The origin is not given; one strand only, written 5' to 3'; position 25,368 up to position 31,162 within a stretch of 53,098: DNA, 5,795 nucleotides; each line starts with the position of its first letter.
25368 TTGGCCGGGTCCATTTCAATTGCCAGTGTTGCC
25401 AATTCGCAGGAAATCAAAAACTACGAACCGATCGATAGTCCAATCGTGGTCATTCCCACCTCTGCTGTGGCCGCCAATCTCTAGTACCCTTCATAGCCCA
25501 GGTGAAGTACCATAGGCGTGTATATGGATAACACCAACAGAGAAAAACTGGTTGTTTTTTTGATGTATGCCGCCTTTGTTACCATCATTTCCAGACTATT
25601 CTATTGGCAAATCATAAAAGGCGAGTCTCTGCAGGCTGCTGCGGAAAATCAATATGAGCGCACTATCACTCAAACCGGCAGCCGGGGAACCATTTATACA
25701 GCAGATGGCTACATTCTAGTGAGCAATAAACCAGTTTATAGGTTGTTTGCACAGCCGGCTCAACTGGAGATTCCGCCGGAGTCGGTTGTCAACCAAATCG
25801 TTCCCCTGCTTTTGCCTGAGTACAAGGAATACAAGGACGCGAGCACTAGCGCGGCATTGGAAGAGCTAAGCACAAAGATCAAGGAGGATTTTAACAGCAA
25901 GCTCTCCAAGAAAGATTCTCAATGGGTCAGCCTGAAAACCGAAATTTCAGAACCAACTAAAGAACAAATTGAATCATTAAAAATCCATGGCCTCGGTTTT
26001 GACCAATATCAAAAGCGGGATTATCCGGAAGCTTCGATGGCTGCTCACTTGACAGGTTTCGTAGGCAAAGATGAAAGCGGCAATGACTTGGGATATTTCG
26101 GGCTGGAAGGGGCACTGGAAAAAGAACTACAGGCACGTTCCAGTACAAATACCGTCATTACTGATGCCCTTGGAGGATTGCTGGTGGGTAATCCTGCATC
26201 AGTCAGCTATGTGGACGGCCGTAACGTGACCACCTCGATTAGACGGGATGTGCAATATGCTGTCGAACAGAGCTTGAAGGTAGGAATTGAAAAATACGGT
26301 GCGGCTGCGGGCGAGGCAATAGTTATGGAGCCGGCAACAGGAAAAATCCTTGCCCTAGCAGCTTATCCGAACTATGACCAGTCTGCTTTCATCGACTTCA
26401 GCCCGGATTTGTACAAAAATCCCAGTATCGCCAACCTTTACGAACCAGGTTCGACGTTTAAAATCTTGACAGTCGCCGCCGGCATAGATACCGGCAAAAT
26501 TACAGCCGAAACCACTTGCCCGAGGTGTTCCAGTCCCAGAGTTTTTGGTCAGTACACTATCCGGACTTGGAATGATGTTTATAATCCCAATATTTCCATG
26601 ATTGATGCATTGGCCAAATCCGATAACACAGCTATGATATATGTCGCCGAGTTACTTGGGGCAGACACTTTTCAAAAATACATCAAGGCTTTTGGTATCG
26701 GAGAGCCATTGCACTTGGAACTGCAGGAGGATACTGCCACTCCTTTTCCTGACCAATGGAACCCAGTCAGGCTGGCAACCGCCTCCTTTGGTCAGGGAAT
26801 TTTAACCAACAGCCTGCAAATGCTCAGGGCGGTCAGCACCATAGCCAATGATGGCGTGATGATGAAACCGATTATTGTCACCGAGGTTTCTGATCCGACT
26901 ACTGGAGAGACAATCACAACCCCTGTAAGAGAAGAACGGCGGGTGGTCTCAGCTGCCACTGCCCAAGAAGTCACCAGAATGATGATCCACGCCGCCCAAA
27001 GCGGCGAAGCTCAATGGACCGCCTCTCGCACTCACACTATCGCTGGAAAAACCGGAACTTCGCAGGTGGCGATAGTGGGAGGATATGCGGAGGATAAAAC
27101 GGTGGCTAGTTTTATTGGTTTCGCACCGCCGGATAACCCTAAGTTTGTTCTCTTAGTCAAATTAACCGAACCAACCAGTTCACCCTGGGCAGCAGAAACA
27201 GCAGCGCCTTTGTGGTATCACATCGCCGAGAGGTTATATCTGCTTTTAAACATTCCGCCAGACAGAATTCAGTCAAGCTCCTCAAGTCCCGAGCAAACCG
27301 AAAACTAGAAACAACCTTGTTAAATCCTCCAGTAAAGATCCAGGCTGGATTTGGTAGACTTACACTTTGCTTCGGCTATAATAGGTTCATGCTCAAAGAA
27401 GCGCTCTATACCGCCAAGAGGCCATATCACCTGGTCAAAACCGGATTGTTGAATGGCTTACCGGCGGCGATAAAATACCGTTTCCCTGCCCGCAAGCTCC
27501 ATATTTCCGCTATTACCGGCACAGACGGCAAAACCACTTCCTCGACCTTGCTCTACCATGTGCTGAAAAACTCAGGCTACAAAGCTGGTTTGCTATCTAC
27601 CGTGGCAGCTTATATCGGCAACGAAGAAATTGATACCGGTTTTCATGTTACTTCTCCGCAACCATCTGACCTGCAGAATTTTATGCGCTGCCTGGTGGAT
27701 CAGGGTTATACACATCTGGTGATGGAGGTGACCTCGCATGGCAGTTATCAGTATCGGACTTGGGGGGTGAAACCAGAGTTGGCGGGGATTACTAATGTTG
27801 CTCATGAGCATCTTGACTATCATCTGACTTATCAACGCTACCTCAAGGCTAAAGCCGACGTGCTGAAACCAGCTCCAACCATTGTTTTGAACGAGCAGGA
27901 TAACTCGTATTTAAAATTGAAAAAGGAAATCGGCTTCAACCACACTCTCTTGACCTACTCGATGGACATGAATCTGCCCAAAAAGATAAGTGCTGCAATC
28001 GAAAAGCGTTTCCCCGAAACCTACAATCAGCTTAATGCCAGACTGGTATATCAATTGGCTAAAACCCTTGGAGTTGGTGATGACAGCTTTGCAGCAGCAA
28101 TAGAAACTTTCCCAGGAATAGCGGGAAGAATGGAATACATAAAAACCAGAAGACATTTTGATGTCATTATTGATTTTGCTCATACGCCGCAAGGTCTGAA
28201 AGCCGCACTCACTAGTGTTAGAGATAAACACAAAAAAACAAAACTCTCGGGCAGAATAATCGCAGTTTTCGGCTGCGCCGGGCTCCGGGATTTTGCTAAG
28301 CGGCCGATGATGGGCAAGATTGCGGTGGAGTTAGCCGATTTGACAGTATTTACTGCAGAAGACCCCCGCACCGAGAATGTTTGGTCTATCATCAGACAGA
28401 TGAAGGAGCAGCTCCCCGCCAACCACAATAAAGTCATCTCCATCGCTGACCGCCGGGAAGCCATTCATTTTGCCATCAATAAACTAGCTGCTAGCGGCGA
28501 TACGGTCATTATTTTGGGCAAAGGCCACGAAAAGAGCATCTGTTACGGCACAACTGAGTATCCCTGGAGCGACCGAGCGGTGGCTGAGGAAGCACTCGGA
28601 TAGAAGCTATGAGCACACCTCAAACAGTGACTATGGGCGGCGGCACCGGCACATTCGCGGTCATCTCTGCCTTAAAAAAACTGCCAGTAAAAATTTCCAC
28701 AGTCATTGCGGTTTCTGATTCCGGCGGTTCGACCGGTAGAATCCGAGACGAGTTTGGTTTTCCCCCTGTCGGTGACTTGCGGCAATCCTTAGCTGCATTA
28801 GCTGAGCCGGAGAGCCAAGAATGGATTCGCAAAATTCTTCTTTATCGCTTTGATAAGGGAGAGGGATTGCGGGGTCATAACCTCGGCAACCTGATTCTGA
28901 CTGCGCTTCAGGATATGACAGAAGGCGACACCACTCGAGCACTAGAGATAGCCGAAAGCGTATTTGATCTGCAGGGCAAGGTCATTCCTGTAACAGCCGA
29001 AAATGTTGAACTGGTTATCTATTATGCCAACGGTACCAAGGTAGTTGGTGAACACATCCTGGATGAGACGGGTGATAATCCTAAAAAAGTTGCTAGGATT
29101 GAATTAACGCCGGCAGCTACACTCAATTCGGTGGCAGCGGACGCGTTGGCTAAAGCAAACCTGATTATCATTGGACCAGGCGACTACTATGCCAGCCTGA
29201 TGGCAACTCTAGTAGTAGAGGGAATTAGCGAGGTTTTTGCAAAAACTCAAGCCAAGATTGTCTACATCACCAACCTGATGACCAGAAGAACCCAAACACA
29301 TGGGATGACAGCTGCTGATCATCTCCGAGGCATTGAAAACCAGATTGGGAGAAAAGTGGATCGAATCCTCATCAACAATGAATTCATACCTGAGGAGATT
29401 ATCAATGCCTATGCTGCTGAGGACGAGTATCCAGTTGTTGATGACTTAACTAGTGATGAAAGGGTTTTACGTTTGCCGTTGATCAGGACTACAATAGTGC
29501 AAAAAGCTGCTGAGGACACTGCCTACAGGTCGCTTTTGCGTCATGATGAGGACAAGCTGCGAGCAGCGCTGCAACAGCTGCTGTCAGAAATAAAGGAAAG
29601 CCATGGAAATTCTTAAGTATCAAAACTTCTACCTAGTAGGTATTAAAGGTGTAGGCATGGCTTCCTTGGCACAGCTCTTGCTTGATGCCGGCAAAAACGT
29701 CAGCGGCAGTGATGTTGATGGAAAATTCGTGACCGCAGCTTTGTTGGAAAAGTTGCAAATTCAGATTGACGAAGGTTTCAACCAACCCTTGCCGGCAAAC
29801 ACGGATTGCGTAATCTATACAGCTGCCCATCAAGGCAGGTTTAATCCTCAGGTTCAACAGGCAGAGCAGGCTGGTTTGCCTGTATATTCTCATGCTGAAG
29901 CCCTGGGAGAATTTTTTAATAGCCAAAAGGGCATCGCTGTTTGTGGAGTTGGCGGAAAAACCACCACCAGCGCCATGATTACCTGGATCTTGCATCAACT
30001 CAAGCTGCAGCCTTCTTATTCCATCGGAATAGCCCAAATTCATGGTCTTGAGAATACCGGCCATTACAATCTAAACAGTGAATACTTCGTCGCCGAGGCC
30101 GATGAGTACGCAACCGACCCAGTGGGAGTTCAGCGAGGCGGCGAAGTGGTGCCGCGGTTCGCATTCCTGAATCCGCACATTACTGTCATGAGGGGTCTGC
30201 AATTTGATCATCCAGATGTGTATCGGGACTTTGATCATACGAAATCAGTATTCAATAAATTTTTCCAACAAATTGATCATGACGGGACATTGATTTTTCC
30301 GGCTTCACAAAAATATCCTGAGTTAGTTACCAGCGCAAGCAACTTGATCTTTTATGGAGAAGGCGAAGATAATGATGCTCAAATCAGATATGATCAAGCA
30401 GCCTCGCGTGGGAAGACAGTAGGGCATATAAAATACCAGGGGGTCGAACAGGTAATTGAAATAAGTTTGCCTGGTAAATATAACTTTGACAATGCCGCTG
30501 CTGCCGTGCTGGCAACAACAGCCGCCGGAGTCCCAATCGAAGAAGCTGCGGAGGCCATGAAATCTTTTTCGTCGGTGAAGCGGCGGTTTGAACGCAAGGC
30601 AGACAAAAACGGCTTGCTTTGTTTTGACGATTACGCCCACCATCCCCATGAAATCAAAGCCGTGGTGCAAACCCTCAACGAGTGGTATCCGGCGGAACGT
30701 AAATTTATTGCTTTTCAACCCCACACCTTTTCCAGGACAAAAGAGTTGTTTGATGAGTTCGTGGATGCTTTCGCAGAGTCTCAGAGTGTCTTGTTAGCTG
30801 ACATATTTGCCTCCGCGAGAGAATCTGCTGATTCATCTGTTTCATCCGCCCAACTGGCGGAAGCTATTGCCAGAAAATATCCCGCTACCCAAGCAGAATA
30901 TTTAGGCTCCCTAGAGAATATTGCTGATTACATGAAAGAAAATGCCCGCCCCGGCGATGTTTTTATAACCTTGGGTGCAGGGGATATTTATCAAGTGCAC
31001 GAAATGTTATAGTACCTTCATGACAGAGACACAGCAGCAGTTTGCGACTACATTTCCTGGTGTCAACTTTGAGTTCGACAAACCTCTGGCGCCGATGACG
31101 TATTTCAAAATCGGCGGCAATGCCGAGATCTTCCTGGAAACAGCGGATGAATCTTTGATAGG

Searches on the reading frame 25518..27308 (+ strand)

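Call 22: search_protein_families(library=pfam, proteins=[window:25518-27308:+])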
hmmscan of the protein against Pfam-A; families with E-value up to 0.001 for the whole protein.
window:25518-27308:+ (596 aa): 2 families
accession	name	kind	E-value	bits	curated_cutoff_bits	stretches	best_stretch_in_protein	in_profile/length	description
PF00905.27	Transpeptidase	-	5.1e-66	223.3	22.1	1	267-567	3-295/299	Penicillin binding protein transpeptidase domain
PF03717.20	PBP_dimer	-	4.6e-21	76.5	24.4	1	53-220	3-174/180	Penicillin-binding Protein dimerisation domain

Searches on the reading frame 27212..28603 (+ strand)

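Call 22: search_protein_families(library=pfam, proteins=[window:27212-28603:+])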
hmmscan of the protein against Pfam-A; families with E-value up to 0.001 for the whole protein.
window:27212-28603:+ (463 aa): 2 families
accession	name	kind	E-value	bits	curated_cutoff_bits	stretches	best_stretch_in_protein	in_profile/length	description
PF08245.18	Mur_ligase_M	-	3.7e-30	105.8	24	1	101-255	1-151/200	Mur ligase middle domain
PF02875.26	Mur_ligase_C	-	4.3e-30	105.6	28.4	1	305-438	1-127/127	Mur ligase, glutamate ligase domain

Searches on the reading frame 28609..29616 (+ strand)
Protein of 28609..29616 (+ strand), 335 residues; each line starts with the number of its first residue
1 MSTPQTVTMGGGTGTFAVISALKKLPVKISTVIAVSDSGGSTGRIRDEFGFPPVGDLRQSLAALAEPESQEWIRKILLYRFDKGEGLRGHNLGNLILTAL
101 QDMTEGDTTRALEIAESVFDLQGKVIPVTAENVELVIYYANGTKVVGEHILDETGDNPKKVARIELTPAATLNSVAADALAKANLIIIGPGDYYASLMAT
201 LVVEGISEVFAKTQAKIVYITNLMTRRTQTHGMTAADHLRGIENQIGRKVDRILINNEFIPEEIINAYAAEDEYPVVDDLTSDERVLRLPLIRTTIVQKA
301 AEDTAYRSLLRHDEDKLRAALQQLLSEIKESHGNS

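Call 22: search_protein_families(library=pfam, proteins=[window:28609-29616:+])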
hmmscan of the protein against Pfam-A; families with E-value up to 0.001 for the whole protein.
window:28609-29616:+ (335 aa): 1 family
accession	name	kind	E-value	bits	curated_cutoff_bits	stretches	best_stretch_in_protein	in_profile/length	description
PF01933.23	CofD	-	1.2e-72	245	30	1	7-283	2-277/290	2-phospho-L-lactate transferase CofD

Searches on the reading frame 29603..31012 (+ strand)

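Call 22: search_protein_families(library=pfam, proteins=[window:29603-31012:+])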
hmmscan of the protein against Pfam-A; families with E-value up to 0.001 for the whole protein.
window:29603-31012:+ (469 aa): 3 families
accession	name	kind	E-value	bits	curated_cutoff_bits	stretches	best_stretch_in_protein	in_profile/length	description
PF02875.26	Mur_ligase_C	-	5.8e-20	72.8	28.4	1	327-460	1-127/127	Mur ligase, glutamate ligase domain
PF08245.18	Mur_ligase_M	-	2.1e-15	57.6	24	1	113-304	1-199/200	Mur ligase middle domain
PF01225.30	Mur_ligase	-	4.1e-14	53.1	21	1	9-107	2-93/95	Mur ligase family, catalytic domain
